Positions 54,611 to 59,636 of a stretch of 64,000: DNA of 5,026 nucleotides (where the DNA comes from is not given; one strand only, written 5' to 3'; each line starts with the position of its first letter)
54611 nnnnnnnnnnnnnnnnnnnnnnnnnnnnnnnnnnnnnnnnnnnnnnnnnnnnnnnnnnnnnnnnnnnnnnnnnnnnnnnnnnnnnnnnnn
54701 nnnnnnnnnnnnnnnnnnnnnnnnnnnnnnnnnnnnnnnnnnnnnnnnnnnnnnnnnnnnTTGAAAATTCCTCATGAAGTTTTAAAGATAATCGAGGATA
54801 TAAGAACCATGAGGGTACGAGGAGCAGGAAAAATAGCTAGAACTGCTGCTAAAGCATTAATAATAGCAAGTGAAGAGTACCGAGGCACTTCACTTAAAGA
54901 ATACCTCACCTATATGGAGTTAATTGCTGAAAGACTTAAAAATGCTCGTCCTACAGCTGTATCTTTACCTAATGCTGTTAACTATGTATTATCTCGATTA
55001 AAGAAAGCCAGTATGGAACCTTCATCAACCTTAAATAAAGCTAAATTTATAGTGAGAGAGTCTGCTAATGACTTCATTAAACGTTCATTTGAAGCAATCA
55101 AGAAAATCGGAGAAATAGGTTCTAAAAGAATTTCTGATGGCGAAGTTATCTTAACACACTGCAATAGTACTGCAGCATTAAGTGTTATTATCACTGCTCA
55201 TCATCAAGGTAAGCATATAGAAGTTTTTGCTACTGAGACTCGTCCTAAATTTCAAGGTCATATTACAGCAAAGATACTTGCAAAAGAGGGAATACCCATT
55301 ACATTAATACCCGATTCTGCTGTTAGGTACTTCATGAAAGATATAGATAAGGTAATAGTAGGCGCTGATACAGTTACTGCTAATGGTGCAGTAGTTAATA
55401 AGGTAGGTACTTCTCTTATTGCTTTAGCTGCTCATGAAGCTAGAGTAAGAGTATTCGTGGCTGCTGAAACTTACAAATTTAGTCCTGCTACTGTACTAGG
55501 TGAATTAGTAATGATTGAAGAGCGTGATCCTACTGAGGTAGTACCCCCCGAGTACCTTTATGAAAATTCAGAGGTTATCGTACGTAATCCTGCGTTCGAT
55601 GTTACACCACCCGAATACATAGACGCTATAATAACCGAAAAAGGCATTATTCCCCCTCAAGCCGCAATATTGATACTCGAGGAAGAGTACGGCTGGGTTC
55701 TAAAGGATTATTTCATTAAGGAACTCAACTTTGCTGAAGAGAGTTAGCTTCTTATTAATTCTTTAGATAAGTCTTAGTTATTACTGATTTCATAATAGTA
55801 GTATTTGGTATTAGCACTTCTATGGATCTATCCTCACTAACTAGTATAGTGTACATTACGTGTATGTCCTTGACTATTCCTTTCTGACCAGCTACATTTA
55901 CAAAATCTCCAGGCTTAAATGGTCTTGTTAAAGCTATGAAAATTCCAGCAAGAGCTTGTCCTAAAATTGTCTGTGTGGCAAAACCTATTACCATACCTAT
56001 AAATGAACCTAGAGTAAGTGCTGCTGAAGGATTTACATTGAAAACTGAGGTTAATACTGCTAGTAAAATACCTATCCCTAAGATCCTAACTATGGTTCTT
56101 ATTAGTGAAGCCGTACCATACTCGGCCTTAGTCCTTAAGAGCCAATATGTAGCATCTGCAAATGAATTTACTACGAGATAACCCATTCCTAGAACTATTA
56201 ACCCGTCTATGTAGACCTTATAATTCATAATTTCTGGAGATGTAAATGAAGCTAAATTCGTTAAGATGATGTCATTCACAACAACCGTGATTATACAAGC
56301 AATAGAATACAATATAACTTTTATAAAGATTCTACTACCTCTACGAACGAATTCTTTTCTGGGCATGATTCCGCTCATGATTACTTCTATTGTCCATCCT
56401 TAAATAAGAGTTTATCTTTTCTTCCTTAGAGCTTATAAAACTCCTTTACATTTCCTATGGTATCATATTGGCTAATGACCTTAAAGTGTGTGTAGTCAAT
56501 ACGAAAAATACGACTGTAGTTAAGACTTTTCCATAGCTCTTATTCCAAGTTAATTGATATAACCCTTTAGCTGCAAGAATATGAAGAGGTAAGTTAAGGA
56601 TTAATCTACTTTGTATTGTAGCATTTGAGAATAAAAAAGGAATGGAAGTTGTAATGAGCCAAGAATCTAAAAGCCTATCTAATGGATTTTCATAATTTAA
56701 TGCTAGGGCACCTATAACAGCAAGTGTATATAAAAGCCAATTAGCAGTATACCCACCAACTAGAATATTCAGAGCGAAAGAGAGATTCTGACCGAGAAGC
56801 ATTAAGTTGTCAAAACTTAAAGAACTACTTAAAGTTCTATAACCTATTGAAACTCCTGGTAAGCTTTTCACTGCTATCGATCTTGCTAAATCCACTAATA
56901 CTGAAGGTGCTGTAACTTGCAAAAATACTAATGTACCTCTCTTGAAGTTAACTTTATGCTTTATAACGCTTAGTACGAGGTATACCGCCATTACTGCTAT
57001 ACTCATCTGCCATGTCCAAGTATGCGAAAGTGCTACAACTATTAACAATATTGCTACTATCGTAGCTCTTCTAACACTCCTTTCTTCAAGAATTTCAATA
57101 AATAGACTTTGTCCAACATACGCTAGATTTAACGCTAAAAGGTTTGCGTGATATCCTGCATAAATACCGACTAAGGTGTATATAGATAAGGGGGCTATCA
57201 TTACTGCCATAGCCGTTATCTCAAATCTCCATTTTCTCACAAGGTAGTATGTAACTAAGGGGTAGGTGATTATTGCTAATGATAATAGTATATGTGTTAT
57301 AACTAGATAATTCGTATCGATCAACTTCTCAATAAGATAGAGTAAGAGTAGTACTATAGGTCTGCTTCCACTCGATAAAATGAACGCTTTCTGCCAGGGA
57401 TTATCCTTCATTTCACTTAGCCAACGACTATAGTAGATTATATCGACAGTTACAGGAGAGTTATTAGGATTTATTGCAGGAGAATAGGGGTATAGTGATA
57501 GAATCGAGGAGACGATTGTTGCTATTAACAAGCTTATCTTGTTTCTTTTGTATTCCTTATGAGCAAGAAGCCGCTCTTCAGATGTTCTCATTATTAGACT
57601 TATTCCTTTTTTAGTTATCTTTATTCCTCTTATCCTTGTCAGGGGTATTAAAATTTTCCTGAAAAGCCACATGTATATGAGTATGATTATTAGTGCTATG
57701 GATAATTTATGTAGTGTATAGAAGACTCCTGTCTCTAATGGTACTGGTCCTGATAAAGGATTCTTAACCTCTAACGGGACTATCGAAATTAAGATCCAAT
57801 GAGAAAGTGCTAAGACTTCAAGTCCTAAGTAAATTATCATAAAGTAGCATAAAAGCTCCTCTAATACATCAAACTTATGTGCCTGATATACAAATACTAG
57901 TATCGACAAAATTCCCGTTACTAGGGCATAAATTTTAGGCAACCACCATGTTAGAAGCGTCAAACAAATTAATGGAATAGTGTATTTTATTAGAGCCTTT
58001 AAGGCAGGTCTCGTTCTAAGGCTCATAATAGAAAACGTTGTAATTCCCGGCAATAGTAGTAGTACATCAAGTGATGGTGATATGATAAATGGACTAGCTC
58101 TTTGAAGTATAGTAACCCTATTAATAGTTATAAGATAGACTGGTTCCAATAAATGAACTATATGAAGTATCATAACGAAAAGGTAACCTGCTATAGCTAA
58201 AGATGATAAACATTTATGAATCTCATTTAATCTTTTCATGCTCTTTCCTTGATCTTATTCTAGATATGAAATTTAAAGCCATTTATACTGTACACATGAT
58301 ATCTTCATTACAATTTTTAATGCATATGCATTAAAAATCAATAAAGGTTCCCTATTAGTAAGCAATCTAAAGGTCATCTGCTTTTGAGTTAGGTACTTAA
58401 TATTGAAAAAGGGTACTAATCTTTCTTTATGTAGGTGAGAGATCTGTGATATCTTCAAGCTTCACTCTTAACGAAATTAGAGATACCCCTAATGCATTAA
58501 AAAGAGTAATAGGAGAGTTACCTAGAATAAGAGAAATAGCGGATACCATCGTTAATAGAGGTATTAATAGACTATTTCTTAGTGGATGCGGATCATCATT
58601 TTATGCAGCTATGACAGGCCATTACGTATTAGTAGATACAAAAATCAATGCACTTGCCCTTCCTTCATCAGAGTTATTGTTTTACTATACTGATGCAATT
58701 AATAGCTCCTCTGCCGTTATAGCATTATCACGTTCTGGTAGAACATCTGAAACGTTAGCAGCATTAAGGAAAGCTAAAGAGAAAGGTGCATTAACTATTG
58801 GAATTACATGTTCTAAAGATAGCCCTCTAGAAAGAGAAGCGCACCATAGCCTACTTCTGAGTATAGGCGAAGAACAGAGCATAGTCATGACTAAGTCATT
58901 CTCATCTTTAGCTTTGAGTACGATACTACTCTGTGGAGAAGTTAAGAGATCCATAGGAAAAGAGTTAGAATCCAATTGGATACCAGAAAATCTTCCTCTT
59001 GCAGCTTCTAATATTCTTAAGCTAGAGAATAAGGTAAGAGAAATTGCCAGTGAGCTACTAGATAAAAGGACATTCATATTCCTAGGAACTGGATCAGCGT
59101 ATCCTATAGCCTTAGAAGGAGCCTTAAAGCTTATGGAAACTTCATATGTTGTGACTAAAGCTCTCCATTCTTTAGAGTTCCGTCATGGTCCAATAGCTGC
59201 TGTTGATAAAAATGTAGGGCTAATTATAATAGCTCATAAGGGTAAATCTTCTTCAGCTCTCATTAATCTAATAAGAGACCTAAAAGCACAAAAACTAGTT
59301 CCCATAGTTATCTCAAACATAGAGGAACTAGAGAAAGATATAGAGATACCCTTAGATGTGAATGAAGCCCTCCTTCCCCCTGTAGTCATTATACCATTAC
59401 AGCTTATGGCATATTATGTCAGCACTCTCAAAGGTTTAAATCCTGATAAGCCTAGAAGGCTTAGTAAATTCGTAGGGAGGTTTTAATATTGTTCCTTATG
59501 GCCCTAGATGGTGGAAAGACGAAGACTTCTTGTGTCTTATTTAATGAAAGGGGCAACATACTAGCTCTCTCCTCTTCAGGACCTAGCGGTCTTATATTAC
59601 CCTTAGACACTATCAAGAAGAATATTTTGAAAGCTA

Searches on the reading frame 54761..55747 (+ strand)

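Call 4: search_protein_families(library=pfam, proteins=[window:54761-55747:+], max_evalue=0.01)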
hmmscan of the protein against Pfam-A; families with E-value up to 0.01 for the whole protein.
window:54761-55747:+ (328 aa): 1 family
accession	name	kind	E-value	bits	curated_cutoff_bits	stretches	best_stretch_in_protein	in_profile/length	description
PF01008.23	IF-2B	-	3.2e-96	322.3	22.4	1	19-299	2-280/280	Initiation factor 2 subunit family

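Call 5: search_protein_families(library=ncbifam, proteins=[window:54761-55747:+], max_evalue=0.01)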
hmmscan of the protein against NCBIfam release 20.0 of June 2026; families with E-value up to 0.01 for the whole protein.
window:54761-55747:+ (328 aa): 8 families
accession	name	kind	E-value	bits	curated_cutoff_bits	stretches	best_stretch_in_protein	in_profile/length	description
TIGR00511.1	ribulose_e2b2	equivalog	4.3e-128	426.8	314.1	1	7-312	2-301/301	ribose 1,5-bisphosphate isomerase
TIGR00524.1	eIF-2B_rel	subfamily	4.5e-93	311.7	185.85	1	6-299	3-303/303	S-methyl-5-thioribose-1-phosphate isomerase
NF004326.0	PRK05720.1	subfamily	1.2e-74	251.3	271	1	8-301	41-344/358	s-methyl-5-thioribose-1-phosphate isomerase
TIGR00512.1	salvage_mtnA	equivalog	5.7e-67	226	279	1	9-297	32-333/335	S-methyl-5-thioribose-1-phosphate isomerase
NF006210.0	PRK08335.1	equivalog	7.2e-58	196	339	1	3-300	2-273/275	translation initiation factor IF-2B subunit alpha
NF004700.0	PRK06036.1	equivalog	5.8e-55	186.7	528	1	7-300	33-331/339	S-methyl-5-thioribose-1-phosphate isomerase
NF004436.0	PRK05772.1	equivalog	1.8e-51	175.5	521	1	6-299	45-351/363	S-methyl-5-thioribose-1-phosphate isomerase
NF004994.0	PRK06372.1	equivalog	2.6e-17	63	249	1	128-300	88-249/253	translation initiation factor IF-2B subunit delta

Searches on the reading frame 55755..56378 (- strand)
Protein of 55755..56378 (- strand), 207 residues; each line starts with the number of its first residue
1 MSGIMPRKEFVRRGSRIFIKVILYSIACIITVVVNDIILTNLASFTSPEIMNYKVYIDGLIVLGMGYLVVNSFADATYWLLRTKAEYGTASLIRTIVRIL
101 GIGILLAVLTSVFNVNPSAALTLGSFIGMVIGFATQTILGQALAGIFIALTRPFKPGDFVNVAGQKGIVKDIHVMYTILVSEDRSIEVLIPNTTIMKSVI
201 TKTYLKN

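Call 63: search_protein_families(library=pfam, proteins=[window:55755-56378:-], max_evalue=0.001)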
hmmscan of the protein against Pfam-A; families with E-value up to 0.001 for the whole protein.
window:55755-56378:- (207 aa): 1 family
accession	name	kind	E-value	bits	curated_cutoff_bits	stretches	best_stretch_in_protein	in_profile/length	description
PF00924.24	MS_channel_2nd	-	2.6e-10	40.7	20.2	1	138-200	2-63/68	Mechanosensitive ion channel, beta-domain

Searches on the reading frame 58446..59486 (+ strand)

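Call 63: search_protein_families(library=pfam, proteins=[window:58446-59486:+], max_evalue=0.001)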
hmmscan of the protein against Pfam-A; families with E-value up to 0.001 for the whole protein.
window:58446-59486:+ (346 aa): 1 family
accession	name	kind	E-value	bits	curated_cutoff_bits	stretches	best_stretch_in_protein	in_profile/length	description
PF01380.27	SIS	-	8.3e-36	123.1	25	2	41-154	6-120/131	SIS domain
